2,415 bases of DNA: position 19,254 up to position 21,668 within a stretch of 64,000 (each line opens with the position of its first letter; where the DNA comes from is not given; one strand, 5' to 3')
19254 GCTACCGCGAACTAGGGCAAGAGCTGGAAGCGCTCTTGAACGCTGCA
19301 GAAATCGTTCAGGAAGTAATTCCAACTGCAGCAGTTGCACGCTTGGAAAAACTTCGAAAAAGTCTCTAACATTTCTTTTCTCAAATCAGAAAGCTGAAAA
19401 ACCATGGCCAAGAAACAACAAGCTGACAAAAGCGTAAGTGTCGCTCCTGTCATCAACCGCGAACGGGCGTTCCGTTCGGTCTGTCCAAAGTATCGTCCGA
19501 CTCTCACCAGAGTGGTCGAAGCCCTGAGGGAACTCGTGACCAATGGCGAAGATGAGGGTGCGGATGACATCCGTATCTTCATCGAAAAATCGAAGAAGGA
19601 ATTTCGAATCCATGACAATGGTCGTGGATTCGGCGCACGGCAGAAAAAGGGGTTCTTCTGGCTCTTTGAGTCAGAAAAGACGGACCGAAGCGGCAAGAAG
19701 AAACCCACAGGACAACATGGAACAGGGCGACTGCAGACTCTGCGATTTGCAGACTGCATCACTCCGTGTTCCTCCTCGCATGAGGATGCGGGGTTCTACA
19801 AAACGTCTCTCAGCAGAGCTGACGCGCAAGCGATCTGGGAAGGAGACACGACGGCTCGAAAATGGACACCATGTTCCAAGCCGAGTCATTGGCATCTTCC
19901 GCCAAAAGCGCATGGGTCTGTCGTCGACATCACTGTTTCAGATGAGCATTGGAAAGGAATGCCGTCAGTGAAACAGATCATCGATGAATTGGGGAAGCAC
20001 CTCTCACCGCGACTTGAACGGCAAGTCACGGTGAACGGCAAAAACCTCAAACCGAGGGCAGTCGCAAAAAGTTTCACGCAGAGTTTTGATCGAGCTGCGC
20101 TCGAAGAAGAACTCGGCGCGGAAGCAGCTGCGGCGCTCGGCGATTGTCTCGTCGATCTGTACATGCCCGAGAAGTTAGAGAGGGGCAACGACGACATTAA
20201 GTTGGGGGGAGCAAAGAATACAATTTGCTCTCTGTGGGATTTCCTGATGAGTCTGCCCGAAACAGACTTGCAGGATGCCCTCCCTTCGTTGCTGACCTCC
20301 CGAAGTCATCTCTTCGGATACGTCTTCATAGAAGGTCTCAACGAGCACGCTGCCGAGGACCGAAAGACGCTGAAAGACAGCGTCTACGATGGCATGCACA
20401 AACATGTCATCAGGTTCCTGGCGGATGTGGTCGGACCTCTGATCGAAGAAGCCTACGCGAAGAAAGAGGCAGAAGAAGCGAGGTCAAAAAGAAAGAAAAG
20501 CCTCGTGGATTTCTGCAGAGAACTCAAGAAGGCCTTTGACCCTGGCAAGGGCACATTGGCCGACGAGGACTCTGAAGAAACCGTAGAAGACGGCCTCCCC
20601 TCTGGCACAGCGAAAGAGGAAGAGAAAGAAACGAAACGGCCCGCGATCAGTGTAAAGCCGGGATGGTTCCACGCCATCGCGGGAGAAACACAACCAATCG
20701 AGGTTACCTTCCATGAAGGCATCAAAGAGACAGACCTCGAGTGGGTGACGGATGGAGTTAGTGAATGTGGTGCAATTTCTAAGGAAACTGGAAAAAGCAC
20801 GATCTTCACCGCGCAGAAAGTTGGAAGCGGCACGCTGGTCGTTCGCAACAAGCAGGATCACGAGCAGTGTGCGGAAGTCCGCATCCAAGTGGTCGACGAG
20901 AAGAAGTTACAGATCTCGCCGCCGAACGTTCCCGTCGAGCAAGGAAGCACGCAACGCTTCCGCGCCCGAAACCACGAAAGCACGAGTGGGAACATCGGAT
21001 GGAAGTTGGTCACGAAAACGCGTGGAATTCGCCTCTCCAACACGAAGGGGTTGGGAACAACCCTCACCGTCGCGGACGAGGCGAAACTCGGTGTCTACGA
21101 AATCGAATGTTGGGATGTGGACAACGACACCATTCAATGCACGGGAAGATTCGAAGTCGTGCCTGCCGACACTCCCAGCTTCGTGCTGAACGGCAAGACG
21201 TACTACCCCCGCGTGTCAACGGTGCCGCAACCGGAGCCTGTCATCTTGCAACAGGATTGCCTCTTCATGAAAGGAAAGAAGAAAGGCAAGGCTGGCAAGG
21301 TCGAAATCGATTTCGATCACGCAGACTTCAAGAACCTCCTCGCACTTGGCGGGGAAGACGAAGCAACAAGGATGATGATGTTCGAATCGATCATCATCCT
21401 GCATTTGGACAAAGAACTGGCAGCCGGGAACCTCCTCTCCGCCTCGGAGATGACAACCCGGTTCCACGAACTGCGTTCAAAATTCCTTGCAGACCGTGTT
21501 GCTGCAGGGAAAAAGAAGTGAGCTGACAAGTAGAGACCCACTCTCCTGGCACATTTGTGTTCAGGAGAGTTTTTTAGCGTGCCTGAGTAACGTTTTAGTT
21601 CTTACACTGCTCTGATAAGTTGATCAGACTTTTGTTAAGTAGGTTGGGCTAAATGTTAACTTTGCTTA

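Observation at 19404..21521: GHKL ATPase head fused to tandem Ig-like (Big_2-type) domains in an apparently cytoplasmic protein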

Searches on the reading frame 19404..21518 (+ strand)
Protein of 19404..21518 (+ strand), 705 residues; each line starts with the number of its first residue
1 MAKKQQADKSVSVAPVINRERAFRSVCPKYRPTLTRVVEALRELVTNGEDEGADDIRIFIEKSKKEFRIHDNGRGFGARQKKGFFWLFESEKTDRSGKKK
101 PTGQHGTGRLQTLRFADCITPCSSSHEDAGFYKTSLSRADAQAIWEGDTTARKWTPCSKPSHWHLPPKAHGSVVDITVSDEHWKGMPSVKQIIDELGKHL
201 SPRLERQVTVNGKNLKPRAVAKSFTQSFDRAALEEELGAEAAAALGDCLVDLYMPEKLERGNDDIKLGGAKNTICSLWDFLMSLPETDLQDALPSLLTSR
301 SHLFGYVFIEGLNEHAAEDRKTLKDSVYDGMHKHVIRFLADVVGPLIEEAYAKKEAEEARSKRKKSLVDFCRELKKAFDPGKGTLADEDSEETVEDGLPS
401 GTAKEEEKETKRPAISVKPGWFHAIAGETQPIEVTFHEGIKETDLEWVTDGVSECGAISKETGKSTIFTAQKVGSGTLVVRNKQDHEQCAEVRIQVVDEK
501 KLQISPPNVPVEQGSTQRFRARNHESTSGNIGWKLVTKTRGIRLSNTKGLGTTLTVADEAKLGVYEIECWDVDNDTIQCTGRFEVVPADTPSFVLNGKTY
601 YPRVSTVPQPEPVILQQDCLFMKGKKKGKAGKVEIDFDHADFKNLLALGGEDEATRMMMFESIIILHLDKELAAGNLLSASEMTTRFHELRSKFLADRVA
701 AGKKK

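Call 3: search_protein_families(library=pfam, proteins=[window:19404-21518:+], max_evalue=1)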
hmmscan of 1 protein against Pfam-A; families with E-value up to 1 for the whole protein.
window:19404-21518:+ (705 aa): 2 families
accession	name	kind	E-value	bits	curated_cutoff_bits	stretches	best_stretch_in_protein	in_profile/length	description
PF13589.12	HATPase_c_3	-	7.4e-08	32.9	25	1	38-143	4-112/137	Histidine kinase-, DNA gyrase B-, and HSP90-like ATPase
PF02518.31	HATPase_c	-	5.9e-06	27.1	26.4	1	35-108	4-76/111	Histidine kinase-, DNA gyrase B-, and HSP90-like ATPase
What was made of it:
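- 19491..19928 (+): GHKL (Bergerat) ATP-binding domain, aa 30-175. Pfam (call 3).
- On GHKL (Bergerat-fold) ATPase superfamily: HATPase_c_3 scores 7.4e-8, 32.9 bits against a cut-off of 25 (call 3).
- On Sensor histidine kinases: The ATPase starts at about aa 30 and no HisKA is present (call 3).
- Closest known: MORC ATPases, eukaryotic MORC2/3 and prokaryotic MORC-like proteins. Same: It belongs to the HATPase_c_3 subfamily (call 3).
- Checked: Pfam HATPase_c_3 scores 7.4e-8 over aa 38-143, above its curated cut-off, and HATPase_c scores 5.9e-6 (call 3).
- Pfam HATPase_c_3 scores 7.4e-8 (call 3). Pfam HATPase_c (PF02518) scores 5.9e-6 (call 3). HATPase_c_3 scores better (call 3).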

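Call 4: search_protein_families(library=padloc, proteins=[window:19404-21518:+], max_evalue=0.01)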
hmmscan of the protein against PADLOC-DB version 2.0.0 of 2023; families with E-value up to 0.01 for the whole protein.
window:19404-21518:+ (705 aa): 1 family
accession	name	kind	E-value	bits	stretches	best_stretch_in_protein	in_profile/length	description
PDLC03968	TmtA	-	0.0037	12.9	1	35-98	73-136/1486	-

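Call 6: search_protein_families(library=ncbifam, proteins=[window:19404-21518:+], max_evalue=0.01)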
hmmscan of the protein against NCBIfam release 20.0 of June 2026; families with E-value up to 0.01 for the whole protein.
window:19404-21518:+ (705 aa): 3 families
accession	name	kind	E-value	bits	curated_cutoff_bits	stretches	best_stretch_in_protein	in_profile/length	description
NF047352.1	P_loop_sacsin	domain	8e-07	29.4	50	1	40-117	3-75/80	sacsin N-terminal ATP-binding-like domain-containing protein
TIGR00585.2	mutl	equivalog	0.00021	20.3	180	1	35-77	19-62/555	DNA mismatch repair endonuclease MutL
NF000951.0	PRK00095.2-1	equivalog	0.0075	15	391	0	39-80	27-68/559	DNA mismatch repair endonuclease MutL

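Call 9: find_homologous_proteins(query=window:19404-21518:+, max_evalue=0.001)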
Query window:19404-21518:+ (705 aa): 5 proteins with E <= 0.001 among 8000 candidates.
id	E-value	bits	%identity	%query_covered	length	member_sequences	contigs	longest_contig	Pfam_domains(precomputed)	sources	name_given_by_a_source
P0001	0.0e+0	1612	100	100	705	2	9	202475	PF02518.32,PF13589.13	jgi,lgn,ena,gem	jgi:hypothetical protein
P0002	0.0e+0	1295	81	98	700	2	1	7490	PF02518.32,PF13589.13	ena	-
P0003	0.0e+0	1274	79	100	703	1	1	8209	PF13589.13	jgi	jgi:hypothetical protein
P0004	7.4e-248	843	57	98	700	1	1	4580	PF13589.13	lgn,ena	-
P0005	2.8e-228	778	52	98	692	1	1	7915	PF13589.13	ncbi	-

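Call 10: search_solved_structures(query=window:19404-21518:+, max_evalue=1, show_alignments=2)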
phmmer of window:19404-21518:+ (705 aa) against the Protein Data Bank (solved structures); distinct sequences matched with E-value up to 1: 0.

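Call 14: find_encoding_contigs(protein=P0005, flank=10000, max_places=4)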
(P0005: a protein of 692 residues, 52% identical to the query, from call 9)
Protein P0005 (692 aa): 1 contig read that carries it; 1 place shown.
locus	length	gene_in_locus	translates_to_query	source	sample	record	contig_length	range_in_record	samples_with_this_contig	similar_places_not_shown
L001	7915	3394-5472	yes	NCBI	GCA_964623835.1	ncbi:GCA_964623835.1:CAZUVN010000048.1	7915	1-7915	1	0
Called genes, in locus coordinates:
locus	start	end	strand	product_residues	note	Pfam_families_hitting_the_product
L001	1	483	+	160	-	?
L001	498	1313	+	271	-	PF00574:CLP_protease (weak)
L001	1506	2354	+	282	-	-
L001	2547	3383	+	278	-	-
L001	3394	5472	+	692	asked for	PF13589:HATPase_c_3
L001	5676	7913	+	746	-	?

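Call 15: find_encoding_contigs(protein=P0003, flank=10000, max_places=4)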
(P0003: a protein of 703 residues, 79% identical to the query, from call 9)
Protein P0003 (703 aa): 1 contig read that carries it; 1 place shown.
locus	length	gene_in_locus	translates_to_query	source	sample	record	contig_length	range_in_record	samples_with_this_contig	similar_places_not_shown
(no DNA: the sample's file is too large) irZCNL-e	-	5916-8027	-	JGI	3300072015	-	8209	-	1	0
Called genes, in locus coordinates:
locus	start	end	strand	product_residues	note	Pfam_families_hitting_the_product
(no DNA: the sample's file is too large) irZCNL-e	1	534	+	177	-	?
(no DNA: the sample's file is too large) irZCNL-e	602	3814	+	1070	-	-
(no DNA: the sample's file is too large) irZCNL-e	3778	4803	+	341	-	-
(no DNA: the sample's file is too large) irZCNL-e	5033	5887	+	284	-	-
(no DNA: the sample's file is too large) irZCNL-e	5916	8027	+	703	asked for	PF13589:HATPase_c_3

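Call 16: find_encoding_contigs(protein=P0001, flank=10000, max_places=6)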
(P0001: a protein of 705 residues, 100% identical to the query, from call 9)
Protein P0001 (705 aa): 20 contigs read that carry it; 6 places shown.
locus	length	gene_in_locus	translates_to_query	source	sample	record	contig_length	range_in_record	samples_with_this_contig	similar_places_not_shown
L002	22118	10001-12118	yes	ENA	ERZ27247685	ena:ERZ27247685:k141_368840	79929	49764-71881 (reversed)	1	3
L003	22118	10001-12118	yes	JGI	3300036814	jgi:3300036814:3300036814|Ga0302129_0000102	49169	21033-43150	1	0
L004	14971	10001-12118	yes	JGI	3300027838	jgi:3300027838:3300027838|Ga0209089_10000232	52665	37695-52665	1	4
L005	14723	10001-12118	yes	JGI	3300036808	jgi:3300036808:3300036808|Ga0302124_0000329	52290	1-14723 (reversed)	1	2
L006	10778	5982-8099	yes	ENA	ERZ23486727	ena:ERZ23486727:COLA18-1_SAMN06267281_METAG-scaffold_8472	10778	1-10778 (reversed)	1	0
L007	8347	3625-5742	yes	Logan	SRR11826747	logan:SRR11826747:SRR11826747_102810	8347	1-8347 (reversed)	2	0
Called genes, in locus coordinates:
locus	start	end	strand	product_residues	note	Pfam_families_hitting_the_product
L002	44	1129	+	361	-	PF13439:Glyco_transf_4, PF00534:Glycos_transf_1, PF13692:Glyco_trans_1_4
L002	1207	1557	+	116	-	-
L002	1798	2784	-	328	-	PF01595:CNNM, PF00571:CBS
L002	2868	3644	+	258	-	PF01256:Carb_kinase, PF02110:HK (weak)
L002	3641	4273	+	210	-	PF02578:Cu-oxidase_4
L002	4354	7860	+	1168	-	-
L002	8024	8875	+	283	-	-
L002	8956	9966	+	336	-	-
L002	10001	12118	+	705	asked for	PF02518:HATPase_c (faint), PF13589:HATPase_c_3 (weak)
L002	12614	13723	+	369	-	PF01966:HD, PF13286:HD_assoc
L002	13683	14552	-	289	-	PF01551:Peptidase_M23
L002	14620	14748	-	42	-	-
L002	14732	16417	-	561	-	PF00664:ABC_membrane, PF00005:ABC_tran, PF02463:SMC_N (weak)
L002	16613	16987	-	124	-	PF04480:DUF559, PF18741:MTES_1575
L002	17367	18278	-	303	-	PF02661:Fic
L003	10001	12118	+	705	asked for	PF02518:HATPase_c (faint), PF13589:HATPase_c_3 (weak)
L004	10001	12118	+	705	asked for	PF02518:HATPase_c (faint), PF13589:HATPase_c_3 (weak)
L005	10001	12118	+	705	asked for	PF02518:HATPase_c (faint), PF13589:HATPase_c_3 (weak)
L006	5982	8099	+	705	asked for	PF02518:HATPase_c (faint), PF13589:HATPase_c_3 (weak)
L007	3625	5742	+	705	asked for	PF02518:HATPase_c (faint), PF13589:HATPase_c_3 (weak)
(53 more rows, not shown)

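Call 17: find_encoding_contigs(protein=P0002, flank=10000, max_places=4)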
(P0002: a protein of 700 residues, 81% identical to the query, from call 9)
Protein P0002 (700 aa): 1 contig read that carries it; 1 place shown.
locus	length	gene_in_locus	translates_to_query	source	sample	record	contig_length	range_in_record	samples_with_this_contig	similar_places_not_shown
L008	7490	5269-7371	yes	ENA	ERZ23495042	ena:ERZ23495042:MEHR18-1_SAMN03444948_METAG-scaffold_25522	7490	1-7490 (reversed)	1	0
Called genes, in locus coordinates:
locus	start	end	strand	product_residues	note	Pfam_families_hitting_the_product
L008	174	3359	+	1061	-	-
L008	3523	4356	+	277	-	-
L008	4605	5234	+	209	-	-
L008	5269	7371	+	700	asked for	PF02518:HATPase_c (faint), PF13589:HATPase_c_3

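Call 18: find_encoding_contigs(protein=P0004, flank=10000, max_places=4)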
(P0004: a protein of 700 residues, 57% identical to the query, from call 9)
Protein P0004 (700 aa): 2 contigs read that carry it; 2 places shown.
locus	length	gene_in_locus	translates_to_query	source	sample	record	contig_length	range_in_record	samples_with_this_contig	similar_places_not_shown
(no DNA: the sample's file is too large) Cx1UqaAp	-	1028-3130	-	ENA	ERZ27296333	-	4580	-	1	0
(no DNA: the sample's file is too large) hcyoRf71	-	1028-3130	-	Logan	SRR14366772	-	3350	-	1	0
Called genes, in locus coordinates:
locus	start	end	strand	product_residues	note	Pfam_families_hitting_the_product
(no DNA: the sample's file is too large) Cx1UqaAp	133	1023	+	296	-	-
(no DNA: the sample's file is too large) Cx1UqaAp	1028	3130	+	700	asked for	PF13589:HATPase_c_3 (weak)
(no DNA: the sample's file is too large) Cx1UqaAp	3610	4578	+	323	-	?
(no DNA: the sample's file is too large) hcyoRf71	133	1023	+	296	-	-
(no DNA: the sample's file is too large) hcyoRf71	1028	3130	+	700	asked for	PF13589:HATPase_c_3 (weak)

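Call 21: find_related_loci(query=A1, collection=genome_contigs, flank=10000)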
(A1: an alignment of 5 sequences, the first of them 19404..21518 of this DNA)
Query A1 (705 aa) in genome_contigs; peptide patterns used: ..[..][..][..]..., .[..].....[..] (x = any residue, [..] = any of these).
277 stretches matched a pattern; 1 encode a relative of the query (tblastn E <= 1e-3); 1 distinct loci.
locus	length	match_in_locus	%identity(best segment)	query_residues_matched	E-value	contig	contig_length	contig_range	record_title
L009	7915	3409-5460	52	10-699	0e+0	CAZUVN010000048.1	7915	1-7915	MAG TPA_asm: uncultured Candidatus Peribacteria bacterium isolate SRP329715_co2_80 genome assembly, contig: NODE_15991_l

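Call 23: predict_structure(alignment_id=A1)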
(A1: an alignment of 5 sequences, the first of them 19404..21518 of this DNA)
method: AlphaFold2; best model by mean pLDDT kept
length: 705 residues; sequences in the alignment: 5
mean_pLDDT: 53.8   pTM: 0.28
mean pLDDT of the five models: 53.8, 52.0, 52.0, 49.7, 46.8
residues with pLDDT >= 90: 14; 70-90: 158; 50-70: 186; < 50: 347
segments of 3 or more residues with pLDDT < 50: 1-31, 73-151, 153-171, 217-230, 236-238, 240-278, 298-334, 358-411, 524-526, 594-598, 602-630, 632-650, 702-705
pLDDT, mean of each block of 10 residues (from residue 1): 29 25 32 61 64 66 67 45 31 33 32 45 34 41 41 42 35 54 67 69 63 55 35 49 41 35 38 43 54 49 37 36 40 49 52 48 37 36 27 26 27 72 76 79 84 82 89 86 86 75 69 83 61 84 75 86 86 77 79 46 36 32 40 42 44 57 63 62 65 62 44
secondary structure, 60 per line:
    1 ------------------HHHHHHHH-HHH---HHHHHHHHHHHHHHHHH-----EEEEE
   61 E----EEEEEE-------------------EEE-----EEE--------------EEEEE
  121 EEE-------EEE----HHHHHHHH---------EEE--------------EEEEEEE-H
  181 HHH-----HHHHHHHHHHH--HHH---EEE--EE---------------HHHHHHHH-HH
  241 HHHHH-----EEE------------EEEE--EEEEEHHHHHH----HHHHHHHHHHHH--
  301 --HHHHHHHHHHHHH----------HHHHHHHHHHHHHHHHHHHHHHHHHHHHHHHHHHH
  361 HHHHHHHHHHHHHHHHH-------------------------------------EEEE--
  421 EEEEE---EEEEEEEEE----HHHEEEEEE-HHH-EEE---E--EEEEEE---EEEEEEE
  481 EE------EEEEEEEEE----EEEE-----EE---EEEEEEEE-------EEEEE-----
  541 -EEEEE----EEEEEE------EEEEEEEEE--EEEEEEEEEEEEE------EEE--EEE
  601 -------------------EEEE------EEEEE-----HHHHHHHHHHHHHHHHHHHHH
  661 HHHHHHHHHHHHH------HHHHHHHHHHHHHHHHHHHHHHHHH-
elements in order (helices of 4 or more, strands of 3 or more residues): H19-26 H34-50 E56-61 E66-71 E91-93 E99-101 E116-123 E131-133 H138-145 E155-157 E172-178 H180-183 H189-199 E208-210 H230-237 H239-245 E251-253 E266-269 E272-276 H277-282 H287-298 H303-315 H326-377 E415-418 E421-425 E429-437 E445-450 E456-458 E465-470 E474-482 E489-497 E502-505 E516-523 E531-535 E542-546 E551-556 E563-571 E574-586 E593-595 E598-600 E620-623 E630-634 H640-673 H680-704

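Call 30: fold_search(model_id=the predicted structure, library=pdb)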
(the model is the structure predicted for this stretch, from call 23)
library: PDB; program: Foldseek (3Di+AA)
matches with E <= 10: 1994; with E <= 0.001: 1090
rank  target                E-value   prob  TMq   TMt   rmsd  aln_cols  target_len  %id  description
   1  4aq1_C                3.5e-08  1.00  0.12  0.14  10.8       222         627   13  Structure of the SbsB S-layer protein of Geobacillus stearothermophilus PV72p2 in complex with nanobody KB6 (released 2012-06-13)
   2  9hcj_10               4.1e-08  1.00  0.16  0.07   7.1       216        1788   13  D. discoideum nuclear pore complex (released 2024-12-25)
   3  9rhk_MODEL_1_A        4.6e-08  1.00  0.13  0.39   9.8       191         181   14  Solution NMR structure of the titin I-band tandem I82-I83 (released 2025-11-19)
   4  7z47_G                8.1e-08  1.00  0.14  0.12   8.5       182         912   13  Tail of bacteriophage SU10 (released 2022-08-10)
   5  7z4b_DW               8.6e-08  1.00  0.14  0.12   8.4       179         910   14  Bacteriophage SU10 virion (C1) (released 2022-12-28)
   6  4liq_E                1.1e-07  1.00  0.16  0.22  12.9       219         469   14  Structure of the extracellular domain of human CSF-1 receptor in complex with the Fab fragment of RG7155 (released 2014-06-18)
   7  9a41_MODEL_1_A        1.2e-07  1.00  0.12  0.34  12.3       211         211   10   F1N4 fully-glycosylated model of mouse N-cadherin EC4-EC5 (released 2024-05-24)
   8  1epf_B                1.2e-07  1.00  0.13  0.35  11.0       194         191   14  CRYSTAL STRUCTURE OF THE TWO N-TERMINAL IMMUNOGLOBULIN DOMAINS OF THE NEURAL CELL ADHESION MOLECULE (NCAM) (released 2000-10-09)
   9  7ahs_B                1.4e-07  1.00  0.12  0.26  11.2       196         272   11  titin-N2A Ig81-Ig83 (released 2021-03-24)
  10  7ua2_B                1.4e-07  1.00  0.10  0.26  14.7       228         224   10  Pfs230 D1 domain in complex with 230AL-18 (released 2023-02-15)
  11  3lnd_B                1.7e-07  1.00  0.15  0.38   9.1       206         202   11  Crystal structure of cadherin-6 EC12 W4A (released 2010-03-02)
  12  7a7d_a                2.2e-07  1.00  0.14  0.17  12.0       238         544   10  Cadherin fit into cryo-ET map (released 2020-12-23)
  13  9ijs_H                2.4e-07  1.00  0.10  0.26  14.9       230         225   11  Cryo-EM structure of the orphan GPR52 bound to beta-arrestin 1 in ligand-free state (released 2025-09-03)
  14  5fhx_L                2.5e-07  1.00  0.10  0.19  15.1       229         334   10  CRYSTAL STRUCTURE OF CODV IN COMPLEX WITH IL4 AT 2.55 Ang. RESOLUTION. (released 2016-03-30)
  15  4uj7                  2.7e-07  1.00  0.12  0.35  13.5       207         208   12  Structure of the S-layer protein SbsC, domains 5-6 (released 2016-04-27)
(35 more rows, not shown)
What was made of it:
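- On Big_2 (PF02368): Tandem-Ig fold hits in call 30.
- Checked: The first, shallower model already gave tandem Ig-like Foldseek hits, including S-layer SbsB, titin, a phage SU10 tail protein and LigA (call 30).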

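Call 31: search_protein_representatives(alignment_id=A1)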
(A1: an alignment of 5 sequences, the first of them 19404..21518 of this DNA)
Query: 5 sequences, 703 profile positions. Proteins with E-value up to 0.001 (for the whole library): 443; up to 1e-10: 124; up to 1e-30: 37. The best 150 are listed.
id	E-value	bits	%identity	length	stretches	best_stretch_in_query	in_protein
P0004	0.0e+00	1288.3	-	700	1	1-698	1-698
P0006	3.2e-147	508.2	-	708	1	6-703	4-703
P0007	5.2e-134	464.5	-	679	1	12-642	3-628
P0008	4.8e-129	448.1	-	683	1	12-696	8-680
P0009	1.5e-127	443.1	-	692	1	15-698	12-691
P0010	5.4e-122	424.8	-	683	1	12-694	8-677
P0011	1.5e-103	363.9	-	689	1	11-698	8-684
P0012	2.7e-100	353.1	-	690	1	30-702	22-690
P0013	3.3e-91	323.0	-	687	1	44-669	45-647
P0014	2.4e-86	307.0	-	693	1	38-700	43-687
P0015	3.8e-85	303.0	-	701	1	39-689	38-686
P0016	1.2e-79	284.8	-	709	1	40-699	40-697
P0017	7.1e-76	272.4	-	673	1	38-699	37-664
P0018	1.5e-73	264.7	-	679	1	38-695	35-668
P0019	7.3e-63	229.4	-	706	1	38-657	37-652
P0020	5.2e-61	223.2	-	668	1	38-650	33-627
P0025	4.5e-57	210.2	-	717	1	37-675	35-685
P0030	2.8e-47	177.8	-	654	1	39-673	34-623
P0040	1.6e-31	125.8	-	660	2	40-584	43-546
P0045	9.6e-27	110.0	-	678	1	61-667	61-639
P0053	3.5e-23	98.2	-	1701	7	407-539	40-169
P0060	1.5e-21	92.8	-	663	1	39-590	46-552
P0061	1.6e-21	92.7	-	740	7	411-578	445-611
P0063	2.8e-21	91.9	-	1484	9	410-584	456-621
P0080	1.3e-15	73.2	-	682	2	36-534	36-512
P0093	6.6e-14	67.5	-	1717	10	421-551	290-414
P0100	3.9e-13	65.0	-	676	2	411-570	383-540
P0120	3.6e-11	58.5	-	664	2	37-549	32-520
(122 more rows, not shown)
